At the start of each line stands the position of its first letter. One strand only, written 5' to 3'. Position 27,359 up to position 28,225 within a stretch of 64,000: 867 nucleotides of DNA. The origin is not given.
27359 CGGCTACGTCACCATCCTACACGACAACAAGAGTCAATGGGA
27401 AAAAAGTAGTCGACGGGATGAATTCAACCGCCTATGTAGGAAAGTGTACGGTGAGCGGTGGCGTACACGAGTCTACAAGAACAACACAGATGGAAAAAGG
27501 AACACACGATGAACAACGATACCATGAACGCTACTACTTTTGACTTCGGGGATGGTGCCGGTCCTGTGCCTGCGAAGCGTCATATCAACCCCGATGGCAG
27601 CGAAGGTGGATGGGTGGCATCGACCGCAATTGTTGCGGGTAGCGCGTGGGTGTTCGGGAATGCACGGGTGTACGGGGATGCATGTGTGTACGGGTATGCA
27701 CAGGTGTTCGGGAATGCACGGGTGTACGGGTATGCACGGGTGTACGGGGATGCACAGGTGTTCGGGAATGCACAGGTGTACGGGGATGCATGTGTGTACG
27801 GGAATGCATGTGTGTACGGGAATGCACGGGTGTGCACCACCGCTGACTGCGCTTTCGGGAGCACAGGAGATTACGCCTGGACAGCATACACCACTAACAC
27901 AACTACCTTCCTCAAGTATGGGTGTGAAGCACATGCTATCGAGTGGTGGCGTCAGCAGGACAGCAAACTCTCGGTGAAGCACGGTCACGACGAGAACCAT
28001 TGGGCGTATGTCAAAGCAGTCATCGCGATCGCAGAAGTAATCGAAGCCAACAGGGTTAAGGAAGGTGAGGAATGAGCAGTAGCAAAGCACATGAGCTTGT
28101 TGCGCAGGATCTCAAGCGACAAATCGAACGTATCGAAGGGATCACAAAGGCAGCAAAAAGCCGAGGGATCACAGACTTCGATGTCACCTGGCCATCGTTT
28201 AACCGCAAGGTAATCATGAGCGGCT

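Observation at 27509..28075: Protein built from 10 perfect tandem hexapeptides V[FY]G[NDY]A[RQC], encoded by an 18-bp tandem DNA repeat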

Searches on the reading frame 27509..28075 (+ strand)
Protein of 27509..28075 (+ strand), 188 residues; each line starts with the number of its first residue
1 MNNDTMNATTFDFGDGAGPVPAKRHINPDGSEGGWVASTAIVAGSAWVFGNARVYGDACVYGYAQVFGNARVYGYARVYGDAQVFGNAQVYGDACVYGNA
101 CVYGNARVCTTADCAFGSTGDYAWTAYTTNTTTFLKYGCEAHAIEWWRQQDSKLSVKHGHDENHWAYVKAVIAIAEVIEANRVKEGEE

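Call 4: search_protein_families(library=pfam, proteins=[window:27509-28075:+], max_evalue=10)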
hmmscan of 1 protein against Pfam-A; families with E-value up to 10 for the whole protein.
window:27509-28075:+ (188 aa): 6 families
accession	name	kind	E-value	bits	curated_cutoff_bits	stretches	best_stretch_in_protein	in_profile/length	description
PF18836.7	B_solenoid_ydck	-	1.1e-12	47.2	30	6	64-80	1-17/17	YdcK Beta solenoid repeat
PF16473.11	Rv2179c-like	-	0.05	13.7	27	1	106-178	16-91/177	3'-5' exoribonuclease Rv2179c-like domain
PF25585.1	zf-CCCH_DUS3L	-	0.52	10.8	30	1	91-103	11-22/32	DUS3L CCCH zinc finger domain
PF18345.7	zf_CCCH_4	-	1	10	29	0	95-103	9-17/19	Zinc finger domain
PF14608.12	zf-CCCH_2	-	1.2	10.2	25.8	1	100-116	1-16/19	RNA-binding, Nab2-type zinc finger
PF05005.20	Ocnus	-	5.9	7.5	23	0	59-70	80-91/108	Janus/Ocnus family (Ocnus)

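Call 5: search_protein_families(library=phrogs, proteins=[window:27509-28075:+], max_evalue=1)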
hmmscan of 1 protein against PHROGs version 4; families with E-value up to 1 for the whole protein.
window:27509-28075:+ (188 aa): 8 families
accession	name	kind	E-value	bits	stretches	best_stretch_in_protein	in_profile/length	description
phrog_5070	-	unknown function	5.9e-27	95.3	1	33-113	52-132/182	-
phrog_7964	-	unknown function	4.6e-25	89.1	1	35-113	107-185/269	-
phrog_20532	-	unknown function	4.1e-13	50.6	4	90-180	1-90/100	-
phrog_31248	-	unknown function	0.0012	19.7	1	34-109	70-145/200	-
phrog_36281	-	unknown function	0.0066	16.9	1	42-106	204-268/290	-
phrog_18223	-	unknown function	0.015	16.1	1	91-145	91-144/158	-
phrog_38764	-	unknown function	0.085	13.8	0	27-64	14-52/61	-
phrog_6566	-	unknown function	0.37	11.3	0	72-92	91-111/147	-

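Call 6: search_protein_families(library=ncbifam, proteins=[window:27509-28075:+], max_evalue=10)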
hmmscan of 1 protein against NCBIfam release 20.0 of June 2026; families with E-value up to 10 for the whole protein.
window:27509-28075:+ (188 aa): 2 families
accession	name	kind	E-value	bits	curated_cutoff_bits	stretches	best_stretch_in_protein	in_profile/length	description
NF040510.1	avirulen_svx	equivalog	2.3e-07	29.9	625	1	23-112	461-538/601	Svx/AvrXca family virulence/avirulence protein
NF040481.1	YdcK_fam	equivalog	4.1e-05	22.6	350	1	30-102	41-115/326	YdcK family protein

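Call 11: search_dna_similar(query=window:27509-28075:+, collection=phages, mode=protein, max_rows=40, max_evalue=0.001)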
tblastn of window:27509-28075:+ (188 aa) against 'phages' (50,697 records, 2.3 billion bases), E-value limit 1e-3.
Records with a match: 72; places in all: 269; records where one place covers at least 80% of the query: 0.
Best place of each record, by identity: 60-80% 8; <60% 64.
By first word of the organism name: Streptococcus 17; Liberibacter 12; Bacillus 10; Vibrio 5; Edwardsiella 5; Xanthomonas 4; Bacteroides 2; Aeromonas 2; Mannheimia 2; Lactobacillus 2; and 10 more.
By host as written in the record: - 6; Vibrio breoganii 5; Candidatus Liberibacter asiaticus UF506 4; Bacillus pumilus GR8 4; Streptococcus thermophilus 3; Mannheimia haemolytica 587A serotype A2 2; Xanthomonas citri 2; Lactobacillus fermentum 2; and 39 more.
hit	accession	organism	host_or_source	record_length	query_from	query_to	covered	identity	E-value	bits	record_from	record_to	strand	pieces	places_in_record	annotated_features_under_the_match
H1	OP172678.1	Bacteroides phage BF766P1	Bacteroides fragilis DA766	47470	10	150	75%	41.0%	3e-15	78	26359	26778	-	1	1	hypothetical protein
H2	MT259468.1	Aeromonas phage PS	Aeromonas salmonicida A567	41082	11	108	52%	55.9%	5e-19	89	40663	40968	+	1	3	none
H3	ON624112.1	Aeromonas phage Aer_P220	Aeromonas popoffii CEMTC 4062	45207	36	161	67%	43.1%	8e-18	86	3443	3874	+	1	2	putative MFS-type transporter protein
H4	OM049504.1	Acidovorax phage AP1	Paracidovorax oryzae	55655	36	112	41%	70.1%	6e-20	92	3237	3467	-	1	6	hypothetical protein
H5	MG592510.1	Vibrio phage 1.139.A._10N.261.48.C6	Vibrio breoganii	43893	33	148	62%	45.7%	2e-14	76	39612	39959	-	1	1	trimeric LpxA-like protein | NVP1139A_CRISPR_spacer_1 | NVP1139A_CRISPR_spacer_2 | NVP1139A_CRISPR_spacer_3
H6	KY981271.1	Curvibacter phage P26059A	Curvibacter sp. IMCC26059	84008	35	112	41%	66.7%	6e-18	86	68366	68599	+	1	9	putative acyltransferase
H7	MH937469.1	Streptococcus phage CHPC919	Streptococcus thermophilus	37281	35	115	43%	62.1%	1e-18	88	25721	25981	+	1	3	hypothetical protein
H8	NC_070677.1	Streptococcus phage CHPC919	Streptococcus thermophilus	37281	35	115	43%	62.1%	1e-18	88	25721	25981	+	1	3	hypothetical protein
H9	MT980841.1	Ruminococcus phage phiRM10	[Ruminococcus] gnavus ATCC 29149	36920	13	112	53%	50.0%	3e-13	73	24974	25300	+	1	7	gp34: hypothetical protein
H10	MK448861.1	Streptococcus phage Javan174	Streptococcus entericus DSM_14446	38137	36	112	41%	64.9%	1e-17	86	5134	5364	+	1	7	glycerol kinase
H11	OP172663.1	Bacteroides phage BF10P2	Bacteroides fragilis CSC10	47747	10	109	53%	49.5%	8e-20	92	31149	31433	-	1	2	hypothetical protein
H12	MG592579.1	Vibrio phage 1.209.O._10N.222.52.B2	Vibrio breoganii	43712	36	148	60%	43.4%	9e-12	68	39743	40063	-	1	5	trimeric LpxA-like protein | NVP1209O_CRISPR_spacer_1 | NVP1209O_CRISPR_spacer_2 | NVP1209O_CRISPR_spacer_3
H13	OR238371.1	Streptococcus phage SVep1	Streptococcus vestibularis SVE8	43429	14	102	47%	55.1%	1e-16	82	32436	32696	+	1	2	hypothetical protein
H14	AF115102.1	Streptococcus phage Sfi19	-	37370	28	108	43%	60.2%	1e-14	77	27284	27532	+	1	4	orf229: orf229 gp | orf129: orf129 gp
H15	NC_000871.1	Streptococcus phage Sfi19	Streptococcus thermophilus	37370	28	108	43%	60.2%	1e-14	77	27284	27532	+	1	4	hypothetical protein (x2)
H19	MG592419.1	Vibrio phage 1.034.X._10N.261.46.B7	Vibrio breoganii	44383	40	148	58%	44.0%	6e-11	66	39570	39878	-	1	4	hypothetical protein | NVP1034X_CRISPR_spacer_1 | NVP1034X_CRISPR_spacer_3 | NVP1034X_CRISPR_spacer_2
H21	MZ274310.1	Mycobacterium phage Boilgate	Mycobacterium smegmatis mc2 155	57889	30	112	44%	57.8%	4e-18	87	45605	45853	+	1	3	64: hypothetical protein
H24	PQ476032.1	Xanthomonas phage phiXacJX1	Xanthomonas citri pv. citri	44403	11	114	55%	45.2%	1e-14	77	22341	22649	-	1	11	hypothetical protein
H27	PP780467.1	Xanthomonas phage MK21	Xanthomonas citri XCC27-12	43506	14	114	54%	45.5%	1e-14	77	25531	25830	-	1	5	polymer-forming cytoskeletal protein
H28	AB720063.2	Xanthomonas phage CP1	Xanthomonas citri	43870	9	114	56%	43.4%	3e-14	76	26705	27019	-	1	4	hypothetical protein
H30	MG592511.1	Vibrio phage 1.139.B._10N.261.48.C6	Vibrio breoganii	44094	33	115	44%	54.2%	4e-12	69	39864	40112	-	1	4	polymer-forming cytoskeletal protein | NVP1139B_CRISPR_spacer_5 | NVP1139B_CRISPR_spacer_4 | NVP1139B_CRISPR_spacer_6 | NVP1139B_CRISPR_spacer_3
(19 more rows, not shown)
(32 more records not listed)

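Call 13: find_homologous_proteins(query=window:27509-28075:+, max_evalue=0.001)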
Query window:27509-28075:+ (188 aa): 6973 proteins with E <= 0.001 among 8000 candidates; the best 120 are listed.
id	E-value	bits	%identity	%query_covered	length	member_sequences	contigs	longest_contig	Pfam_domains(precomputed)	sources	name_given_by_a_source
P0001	5.8e-68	246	68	41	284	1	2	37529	PF18836.8,PF04519.20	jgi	jgi:carbonic anhydrase/acetyltransferase-like protein (isoleucine patch superfamily)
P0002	3.0e-63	231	51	91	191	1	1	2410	PF18836.8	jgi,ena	-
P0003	1.0e-57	213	63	41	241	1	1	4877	PF18836.8,PF04519.20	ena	-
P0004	7.9e-56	207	47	59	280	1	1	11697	PF18836.8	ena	-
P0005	2.8e-50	189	52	62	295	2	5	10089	PF18836.8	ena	-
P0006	1.2e-49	187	40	81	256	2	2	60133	PF18836.8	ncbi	-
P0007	1.7e-49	186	42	92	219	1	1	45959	PF18836.8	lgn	-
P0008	2.2e-49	186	59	44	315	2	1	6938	PF18836.8,PF04519.20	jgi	jgi:carbonic anhydrase/acetyltransferase-like protein (isoleucine patch superfamily)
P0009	4.3e-49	185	53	53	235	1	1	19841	PF18836.8,PF04519.20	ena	-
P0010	6.9e-49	184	56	53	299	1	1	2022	PF18836.8,PF04519.20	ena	-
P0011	1.8e-48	183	53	92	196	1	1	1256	PF18836.8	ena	-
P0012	4.7e-48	181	43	83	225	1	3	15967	PF18836.8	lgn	-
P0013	5.9e-48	181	72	37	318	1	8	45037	PF18836.8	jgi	jgi:carbonic anhydrase/acetyltransferase-like protein (isoleucine patch superfamily)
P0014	1.8e-47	179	54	39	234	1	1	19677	PF18836.8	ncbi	-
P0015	1.6e-46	176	50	63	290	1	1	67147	PF18836.8,PF04519.20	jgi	jgi:carbonic anhydrase/acetyltransferase-like protein (isoleucine patch superfamily)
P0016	2.7e-46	176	48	54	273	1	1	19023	PF25087.2,PF18836.8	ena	-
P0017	6.7e-46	174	34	81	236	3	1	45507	PF18836.8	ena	-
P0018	1.8e-45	173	55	51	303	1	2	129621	PF18836.8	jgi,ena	-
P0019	1.9e-45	173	42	51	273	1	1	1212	PF18836.8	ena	-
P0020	9.4e-45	171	37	76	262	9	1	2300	PF00132.31,PF18836.8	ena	-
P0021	9.4e-45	171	48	49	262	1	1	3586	PF18836.8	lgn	-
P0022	1.9e-44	170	61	44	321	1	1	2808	PF18836.8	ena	-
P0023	3.7e-44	169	55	39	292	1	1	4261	PF00132.31,PF18836.8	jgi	-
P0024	4.1e-44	168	58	39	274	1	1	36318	PF18836.8,PF04519.20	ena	-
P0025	4.5e-44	168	54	89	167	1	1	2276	PF18836.8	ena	-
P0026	1.0e-43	167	54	56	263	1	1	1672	PF18836.8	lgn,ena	-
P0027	1.3e-43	167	47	68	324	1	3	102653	PF18836.8,PF04519.20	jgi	jgi:carbonic anhydrase/acetyltransferase-like protein (isoleucine patch superfamily)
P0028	3.2e-43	166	56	42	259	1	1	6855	PF18836.8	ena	-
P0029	3.3e-43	166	39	90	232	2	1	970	PF18836.8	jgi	-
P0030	4.4e-43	165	39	78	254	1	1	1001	PF18836.8,PF04519.20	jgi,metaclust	metaclust:\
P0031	2.3e-42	163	36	92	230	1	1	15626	PF18836.8,PF04519.20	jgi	-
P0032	2.6e-42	163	41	78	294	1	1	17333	PF18836.8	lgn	-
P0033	2.9e-42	162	44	74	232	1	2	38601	PF18836.8,PF04519.20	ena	-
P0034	4.0e-42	162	44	57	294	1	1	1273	PF18836.8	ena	-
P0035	5.2e-42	162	41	65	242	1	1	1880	PF18836.8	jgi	-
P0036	5.4e-42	162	53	53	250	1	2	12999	PF18836.8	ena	-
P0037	5.9e-42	161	34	90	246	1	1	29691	PF00132.31,PF18836.8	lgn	-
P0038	1.2e-41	160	53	41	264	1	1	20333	PF18836.8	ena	-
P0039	1.8e-41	160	40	78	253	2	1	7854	PF00132.31,PF18836.8,PF04519.20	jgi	jgi:carbonic anhydrase/acetyltransferase-like protein (isoleucine patch superfamily)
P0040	2.1e-41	160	47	48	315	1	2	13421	PF19062.6,PF00132.31,PF18836.8,PF04519.20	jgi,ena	-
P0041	3.9e-41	159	52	58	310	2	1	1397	PF18836.8,PF20600.4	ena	-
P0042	5.1e-41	158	46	51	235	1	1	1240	PF18836.8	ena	-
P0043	5.3e-41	158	58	58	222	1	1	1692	PF18836.8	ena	-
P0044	6.3e-41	158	52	44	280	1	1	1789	PF18836.8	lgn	-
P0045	1.2e-40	157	62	57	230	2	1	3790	PF18836.8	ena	-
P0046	1.3e-40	157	-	-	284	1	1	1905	PF00132.31,PF18836.8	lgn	-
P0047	2.4e-40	156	46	41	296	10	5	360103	PF00132.31,PF18836.8,PF25084.2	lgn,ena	-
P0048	2.6e-40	156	33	80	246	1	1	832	PF00132.31,PF18836.8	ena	-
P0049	3.4e-40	156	44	81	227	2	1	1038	PF18836.8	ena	-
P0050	3.7e-40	156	66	43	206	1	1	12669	PF18836.8,PF04519.20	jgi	jgi:hypothetical protein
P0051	4.4e-40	155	40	60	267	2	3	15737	PF18836.8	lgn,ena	-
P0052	7.3e-40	155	55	59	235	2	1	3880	PF18836.8,PF04519.20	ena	-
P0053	1.4e-39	154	41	49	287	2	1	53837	PF18836.8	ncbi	-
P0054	1.7e-39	153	48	53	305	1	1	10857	PF00132.31,PF18836.8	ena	-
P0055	3.1e-39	153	51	53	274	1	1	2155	PF18836.8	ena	-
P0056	3.3e-39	152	39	78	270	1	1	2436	PF18836.8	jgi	-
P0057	3.5e-39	152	51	44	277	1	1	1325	PF18836.8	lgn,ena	-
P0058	4.3e-39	152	40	88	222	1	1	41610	PF18836.8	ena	-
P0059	4.8e-39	152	40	77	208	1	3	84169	PF18836.8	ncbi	-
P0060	5.3e-39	152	53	47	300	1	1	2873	PF18836.8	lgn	-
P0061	1.1e-38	151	48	61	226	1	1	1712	PF18836.8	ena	-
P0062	1.1e-38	151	41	88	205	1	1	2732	PF18836.8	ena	-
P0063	1.1e-38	151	64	53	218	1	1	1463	PF18836.8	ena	-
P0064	1.1e-38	151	53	44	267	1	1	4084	PF18836.8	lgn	-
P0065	1.7e-38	150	52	45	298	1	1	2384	PF18836.8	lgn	-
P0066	1.8e-38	150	38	81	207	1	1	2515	PF18836.8,PF04519.20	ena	-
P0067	1.9e-38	150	50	89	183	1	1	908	PF18836.8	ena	-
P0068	2.1e-38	150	58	61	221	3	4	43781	PF18836.8,PF04519.20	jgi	jgi:carbonic anhydrase/acetyltransferase-like protein (isoleucine patch superfamily)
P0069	2.8e-38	149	38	84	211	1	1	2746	PF18836.8,PF04519.20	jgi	jgi:carbonic anhydrase/acetyltransferase-like protein (isoleucine patch superfamily)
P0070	3.4e-38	149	49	78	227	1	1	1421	PF18836.8,PF04519.20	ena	-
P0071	4.4e-38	149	35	77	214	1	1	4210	PF18836.8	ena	-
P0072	5.1e-38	149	64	39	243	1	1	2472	PF18836.8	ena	-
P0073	7.8e-38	148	47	45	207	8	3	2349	PF18836.8,PF04519.20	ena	-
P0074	8.3e-38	148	45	90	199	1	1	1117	PF18836.8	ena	-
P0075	9.8e-38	148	42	76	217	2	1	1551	PF18836.8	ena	-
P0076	1.1e-37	148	39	88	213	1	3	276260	PF18836.8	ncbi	ncbi:hypothetical protein ACWWSC_000350 [Klebsiella pneumoniae]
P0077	1.2e-37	147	53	48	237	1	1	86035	PF18836.8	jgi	-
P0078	1.3e-37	147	55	61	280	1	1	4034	PF18836.8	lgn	-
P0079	1.8e-37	147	40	81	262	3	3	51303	PF18836.8,PF04519.20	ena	-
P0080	1.8e-37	147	51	54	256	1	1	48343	PF18836.8,PF04519.20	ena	-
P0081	1.9e-37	147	59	55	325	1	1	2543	PF18836.8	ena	-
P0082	2.3e-37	146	48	61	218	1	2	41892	PF18836.8,PF04519.20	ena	-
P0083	2.8e-37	146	54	45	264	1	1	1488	PF18836.8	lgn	-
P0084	2.8e-37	146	57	56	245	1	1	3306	PF18836.8,PF04519.20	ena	-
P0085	3.8e-37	146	50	66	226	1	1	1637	PF18836.8,PF04519.20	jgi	jgi:cytoskeletal protein CcmA (bactofilin family)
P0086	5.0e-37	145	42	80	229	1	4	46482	PF18836.8,PF04519.20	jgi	jgi:carbonic anhydrase/acetyltransferase-like protein (isoleucine patch superfamily)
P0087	5.1e-37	145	39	90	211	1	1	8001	PF18836.8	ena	-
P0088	5.5e-37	145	47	73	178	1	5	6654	PF18836.8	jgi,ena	-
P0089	6.5e-37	145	42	69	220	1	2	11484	PF18836.8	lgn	-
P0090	6.7e-37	145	43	79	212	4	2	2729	PF18836.8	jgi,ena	-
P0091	6.7e-37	145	56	39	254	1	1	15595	PF18836.8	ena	-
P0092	7.1e-37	145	45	64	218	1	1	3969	PF18836.8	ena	-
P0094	1.0e-36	144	41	82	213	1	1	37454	PF18836.8,PF04519.20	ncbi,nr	ncbi:polymer-forming cytoskeletal protein [Candidatus Saccharibacteria bacterium]|nr:MAG: polymer-fo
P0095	1.0e-36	144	41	91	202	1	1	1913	PF18836.8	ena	-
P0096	1.1e-36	144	51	45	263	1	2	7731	PF18836.8,PF04519.20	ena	-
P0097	1.2e-36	144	36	77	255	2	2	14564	PF18836.8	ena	-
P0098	1.2e-36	144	45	55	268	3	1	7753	PF00132.31,PF18836.8,PF04519.20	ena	-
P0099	1.3e-36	144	56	56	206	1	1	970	PF18836.8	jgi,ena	jgi:hypothetical protein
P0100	1.4e-36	144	41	69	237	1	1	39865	PF18836.8,PF04519.20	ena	-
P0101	1.5e-36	144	43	78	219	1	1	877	PF18836.8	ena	-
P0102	1.5e-36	144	61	43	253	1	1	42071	PF18836.8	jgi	jgi:carbonic anhydrase/acetyltransferase-like protein (isoleucine patch superfamily)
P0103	1.6e-36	144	54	44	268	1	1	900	PF18836.8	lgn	-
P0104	1.6e-36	144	55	41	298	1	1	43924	PF00132.31,PF18836.8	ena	-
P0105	1.7e-36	144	43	53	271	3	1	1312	PF00132.31,PF25087.2,PF18836.8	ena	-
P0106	1.8e-36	144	56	39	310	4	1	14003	PF19062.6,PF00132.31,PF18836.8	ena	-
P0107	2.0e-36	143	36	90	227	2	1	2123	PF18836.8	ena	-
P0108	2.2e-36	143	56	51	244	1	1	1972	PF18836.8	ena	-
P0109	2.2e-36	143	56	56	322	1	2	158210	PF18836.8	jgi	-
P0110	2.7e-36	143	50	69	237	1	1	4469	PF18836.8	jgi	-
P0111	2.7e-36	143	45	77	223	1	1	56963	PF18836.8,PF04519.20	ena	-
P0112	3.2e-36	143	51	77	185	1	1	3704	PF18836.8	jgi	-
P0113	3.4e-36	143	47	77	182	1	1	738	PF18836.8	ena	-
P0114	4.8e-36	142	59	55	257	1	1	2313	PF18836.8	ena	-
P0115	5.2e-36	142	45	75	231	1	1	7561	PF18836.8,PF04519.20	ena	-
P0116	5.4e-36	142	43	77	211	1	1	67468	PF18836.8,PF04519.20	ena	-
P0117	5.4e-36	142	48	54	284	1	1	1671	PF18836.8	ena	-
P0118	6.9e-36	142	47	59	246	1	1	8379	PF18836.8,PF04519.20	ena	-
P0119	7.7e-36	141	39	91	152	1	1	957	PF18836.8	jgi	jgi:hypothetical protein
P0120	7.8e-36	141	45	77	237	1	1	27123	PF18836.8,PF04519.20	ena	-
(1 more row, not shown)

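Call 14: search_solved_structures(query=window:27509-28075:+, max_evalue=1, show_alignments=2)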
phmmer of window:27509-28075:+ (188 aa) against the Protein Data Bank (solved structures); distinct sequences matched with E-value up to 1: 7.
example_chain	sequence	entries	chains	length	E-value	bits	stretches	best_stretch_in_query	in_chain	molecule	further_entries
3t57_A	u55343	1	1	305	0.22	14.2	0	41-106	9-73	UDP-N-acetylglucosamine O-acyltransferase domain-containing protein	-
9f5x_u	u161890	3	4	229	0.25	14.1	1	22-113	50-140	CAG1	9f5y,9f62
3ixc_A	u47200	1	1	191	0.31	13.8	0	42-74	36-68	Hexapeptide transferase family protein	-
9f22_B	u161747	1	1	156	0.46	13.2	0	132-162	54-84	DARPin DP1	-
5ma6_B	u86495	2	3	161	0.53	13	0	133-162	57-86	3G124nc | GA-binding protein subunit beta-1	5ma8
3kwd_A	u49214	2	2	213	0.79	12.4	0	23-73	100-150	Carbon dioxide concentrating mechanism protein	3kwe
3kwc_A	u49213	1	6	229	0.95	12.2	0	23-73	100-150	Carbon dioxide concentrating mechanism protein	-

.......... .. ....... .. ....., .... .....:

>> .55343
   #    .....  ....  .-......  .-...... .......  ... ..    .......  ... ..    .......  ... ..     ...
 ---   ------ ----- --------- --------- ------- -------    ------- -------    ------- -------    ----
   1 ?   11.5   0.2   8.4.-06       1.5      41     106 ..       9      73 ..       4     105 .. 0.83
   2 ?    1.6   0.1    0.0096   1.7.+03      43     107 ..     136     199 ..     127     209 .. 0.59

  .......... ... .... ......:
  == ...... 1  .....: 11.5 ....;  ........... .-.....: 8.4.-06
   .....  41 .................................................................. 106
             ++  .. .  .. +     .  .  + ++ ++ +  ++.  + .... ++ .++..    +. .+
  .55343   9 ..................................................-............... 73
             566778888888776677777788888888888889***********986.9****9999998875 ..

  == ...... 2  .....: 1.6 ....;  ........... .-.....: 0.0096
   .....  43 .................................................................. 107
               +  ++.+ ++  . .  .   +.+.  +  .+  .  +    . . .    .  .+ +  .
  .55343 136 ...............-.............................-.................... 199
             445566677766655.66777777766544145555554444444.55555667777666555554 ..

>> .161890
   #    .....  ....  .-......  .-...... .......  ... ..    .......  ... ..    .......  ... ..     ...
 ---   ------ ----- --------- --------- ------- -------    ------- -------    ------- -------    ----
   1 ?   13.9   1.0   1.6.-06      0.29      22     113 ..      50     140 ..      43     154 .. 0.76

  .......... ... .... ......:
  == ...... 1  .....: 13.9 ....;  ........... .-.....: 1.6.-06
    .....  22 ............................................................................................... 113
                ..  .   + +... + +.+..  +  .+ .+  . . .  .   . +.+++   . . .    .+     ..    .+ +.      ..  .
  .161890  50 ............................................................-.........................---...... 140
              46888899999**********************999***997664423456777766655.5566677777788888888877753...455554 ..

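Call 25: find_encoding_contigs(protein=window:27509-28075:+, flank=10000, max_places=6)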
Protein window:27509-28075:+ (188 aa): 3 contigs read that carry it; 2 places shown.
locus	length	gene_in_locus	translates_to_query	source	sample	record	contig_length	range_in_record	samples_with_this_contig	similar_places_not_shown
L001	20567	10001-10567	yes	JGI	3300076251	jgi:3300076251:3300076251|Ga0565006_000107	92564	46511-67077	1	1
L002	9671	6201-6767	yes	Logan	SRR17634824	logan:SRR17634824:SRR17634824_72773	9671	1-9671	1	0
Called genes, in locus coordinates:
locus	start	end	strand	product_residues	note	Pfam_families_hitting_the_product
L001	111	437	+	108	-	-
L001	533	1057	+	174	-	-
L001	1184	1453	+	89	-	-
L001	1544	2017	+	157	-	-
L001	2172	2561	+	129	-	-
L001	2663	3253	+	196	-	-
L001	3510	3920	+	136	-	PF13671:AAA_33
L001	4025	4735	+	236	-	-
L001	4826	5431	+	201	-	-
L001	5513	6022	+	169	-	-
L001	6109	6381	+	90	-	-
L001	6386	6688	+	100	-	-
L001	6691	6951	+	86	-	-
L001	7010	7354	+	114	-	-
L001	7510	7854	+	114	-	-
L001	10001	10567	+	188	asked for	-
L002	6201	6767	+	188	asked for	-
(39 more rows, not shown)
